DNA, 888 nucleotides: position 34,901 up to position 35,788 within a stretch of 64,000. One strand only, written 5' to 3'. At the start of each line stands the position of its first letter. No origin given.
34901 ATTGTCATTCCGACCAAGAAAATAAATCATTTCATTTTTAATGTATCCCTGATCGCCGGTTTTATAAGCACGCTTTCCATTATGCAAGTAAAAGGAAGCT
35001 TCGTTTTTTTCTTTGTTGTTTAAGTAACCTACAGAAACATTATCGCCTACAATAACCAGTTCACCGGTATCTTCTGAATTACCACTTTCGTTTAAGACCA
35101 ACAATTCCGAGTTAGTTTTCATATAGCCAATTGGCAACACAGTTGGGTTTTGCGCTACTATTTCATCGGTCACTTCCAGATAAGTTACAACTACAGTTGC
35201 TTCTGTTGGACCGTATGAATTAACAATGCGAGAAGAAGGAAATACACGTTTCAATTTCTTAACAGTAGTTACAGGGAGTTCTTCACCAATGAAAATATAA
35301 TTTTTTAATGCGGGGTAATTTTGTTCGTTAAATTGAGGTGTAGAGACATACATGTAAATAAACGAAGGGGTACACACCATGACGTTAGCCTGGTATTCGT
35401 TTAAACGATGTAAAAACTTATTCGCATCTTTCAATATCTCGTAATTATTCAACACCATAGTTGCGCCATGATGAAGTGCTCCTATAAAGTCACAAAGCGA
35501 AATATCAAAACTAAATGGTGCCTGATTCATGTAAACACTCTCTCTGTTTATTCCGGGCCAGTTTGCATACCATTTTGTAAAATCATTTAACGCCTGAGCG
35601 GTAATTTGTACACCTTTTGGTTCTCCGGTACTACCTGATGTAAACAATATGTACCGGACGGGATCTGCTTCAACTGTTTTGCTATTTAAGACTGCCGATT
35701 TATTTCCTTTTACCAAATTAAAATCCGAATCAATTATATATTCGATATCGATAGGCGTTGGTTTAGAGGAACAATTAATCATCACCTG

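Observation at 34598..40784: Complete, translationally coupled Dlt-type acylation module in a diderm Bacteroidota that should have no teichoic acid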

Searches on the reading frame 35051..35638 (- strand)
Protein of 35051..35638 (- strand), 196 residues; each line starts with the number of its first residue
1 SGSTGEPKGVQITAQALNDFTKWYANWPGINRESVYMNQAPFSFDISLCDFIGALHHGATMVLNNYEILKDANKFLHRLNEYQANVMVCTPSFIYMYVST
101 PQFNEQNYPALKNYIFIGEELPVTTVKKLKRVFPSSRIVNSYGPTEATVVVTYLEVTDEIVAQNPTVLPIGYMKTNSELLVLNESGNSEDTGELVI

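Call 27: search_solved_structures(query=window:35051-35638:-, max_evalue=1e-10, show_alignments=5)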
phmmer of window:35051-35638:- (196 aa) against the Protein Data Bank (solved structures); distinct sequences matched with E-value up to 1e-10: 28.
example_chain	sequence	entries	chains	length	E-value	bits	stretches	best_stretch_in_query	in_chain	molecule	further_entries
3dhv_A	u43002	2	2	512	3.1e-39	138.1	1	1-193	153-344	D-alanine-poly(phosphoribitol) ligase | D-alanine--poly(phosphoribitol) ligase subunit 1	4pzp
3fcc_A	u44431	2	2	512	3.2e-39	138.1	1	1-193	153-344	D-alanine--poly(phosphoribitol) ligase subunit 1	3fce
3e7w_A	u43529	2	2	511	5e-39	137.5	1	1-193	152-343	D-alanine--poly(phosphoribitol) ligase subunit 1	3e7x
7vhv_D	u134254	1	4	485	3.1e-36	128.3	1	1-181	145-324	D-alanine--D-alanyl carrier protein ligase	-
7r27_A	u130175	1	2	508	1.1e-35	126.6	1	1-192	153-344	D-alanine--D-alanyl carrier protein ligase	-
3l8c_A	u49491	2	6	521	4.4e-34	121.3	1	1-193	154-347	D-alanine--poly(phosphoribitol) ligase subunit 1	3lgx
6mfy_A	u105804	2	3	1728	2.4e-21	79.8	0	1-190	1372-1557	Linear gramicidin synthase subunit A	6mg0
9be3_A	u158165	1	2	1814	2.6e-21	79.7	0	1-190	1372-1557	Linear gramicidin synthase subunit A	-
9be4_A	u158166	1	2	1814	2.6e-21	79.7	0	1-190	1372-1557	Linear gramicidin synthase subunit A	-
9meh_A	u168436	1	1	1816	2.7e-21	79.7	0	1-190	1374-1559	Linear gramicidin synthase subunit A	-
6mfz_A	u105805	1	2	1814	2.7e-21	79.6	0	1-190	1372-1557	Linear gramicidin synthase subunit A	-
8xjz_C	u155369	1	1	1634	5e-21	78.8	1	1-193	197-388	Peptide synthetase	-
7thn_B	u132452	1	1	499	3.5e-20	76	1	1-156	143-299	L-proline--[L-prolyl-carrier protein] ligase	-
6ea3_B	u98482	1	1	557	1.7e-17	67.3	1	1-192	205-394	adenylation domain of Fuscachelin synthetase component H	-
5ja1_A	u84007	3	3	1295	7.6e-17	65.1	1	1-183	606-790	Enterobactin synthase component F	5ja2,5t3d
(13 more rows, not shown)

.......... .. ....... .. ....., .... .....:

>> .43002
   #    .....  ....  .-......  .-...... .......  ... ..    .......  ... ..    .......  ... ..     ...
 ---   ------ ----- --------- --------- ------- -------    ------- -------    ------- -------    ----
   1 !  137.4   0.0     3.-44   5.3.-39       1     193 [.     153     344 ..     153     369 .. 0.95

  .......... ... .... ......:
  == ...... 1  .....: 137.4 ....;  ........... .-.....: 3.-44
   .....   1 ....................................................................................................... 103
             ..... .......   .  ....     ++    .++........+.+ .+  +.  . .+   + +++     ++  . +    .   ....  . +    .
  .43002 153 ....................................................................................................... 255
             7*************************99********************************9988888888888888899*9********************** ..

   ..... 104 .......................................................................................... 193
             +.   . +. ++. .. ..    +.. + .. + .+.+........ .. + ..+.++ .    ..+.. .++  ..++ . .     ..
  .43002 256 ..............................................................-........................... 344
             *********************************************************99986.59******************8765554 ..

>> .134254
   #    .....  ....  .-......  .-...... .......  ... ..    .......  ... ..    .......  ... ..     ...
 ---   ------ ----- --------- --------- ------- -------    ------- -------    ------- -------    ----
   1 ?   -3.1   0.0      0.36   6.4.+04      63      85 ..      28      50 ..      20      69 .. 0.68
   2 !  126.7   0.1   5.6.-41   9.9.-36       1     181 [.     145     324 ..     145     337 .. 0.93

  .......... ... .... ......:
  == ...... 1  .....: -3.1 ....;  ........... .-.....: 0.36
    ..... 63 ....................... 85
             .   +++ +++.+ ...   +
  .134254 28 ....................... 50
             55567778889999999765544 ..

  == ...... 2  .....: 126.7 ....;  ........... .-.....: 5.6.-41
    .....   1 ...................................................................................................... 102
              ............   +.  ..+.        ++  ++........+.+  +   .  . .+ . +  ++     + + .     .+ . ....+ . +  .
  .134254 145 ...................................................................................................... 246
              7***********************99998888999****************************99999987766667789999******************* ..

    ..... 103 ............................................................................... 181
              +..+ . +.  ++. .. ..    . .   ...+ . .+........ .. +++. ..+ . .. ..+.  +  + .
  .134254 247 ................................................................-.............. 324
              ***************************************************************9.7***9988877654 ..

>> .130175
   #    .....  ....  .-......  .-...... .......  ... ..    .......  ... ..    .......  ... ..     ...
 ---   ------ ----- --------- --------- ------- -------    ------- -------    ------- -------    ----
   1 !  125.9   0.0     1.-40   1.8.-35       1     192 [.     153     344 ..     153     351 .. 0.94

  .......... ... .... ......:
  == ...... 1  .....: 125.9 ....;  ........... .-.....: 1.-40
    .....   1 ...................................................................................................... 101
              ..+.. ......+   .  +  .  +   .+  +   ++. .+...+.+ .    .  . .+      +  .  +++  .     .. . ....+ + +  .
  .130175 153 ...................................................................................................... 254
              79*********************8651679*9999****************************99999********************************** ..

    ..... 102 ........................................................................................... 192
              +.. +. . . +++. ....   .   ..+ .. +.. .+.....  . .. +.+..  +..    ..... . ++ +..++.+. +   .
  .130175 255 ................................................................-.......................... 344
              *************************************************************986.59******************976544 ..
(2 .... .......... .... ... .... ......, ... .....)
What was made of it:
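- DltA structures are by far the closest relatives, at 138 bits against 80 bits over the pocket region (call 27).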
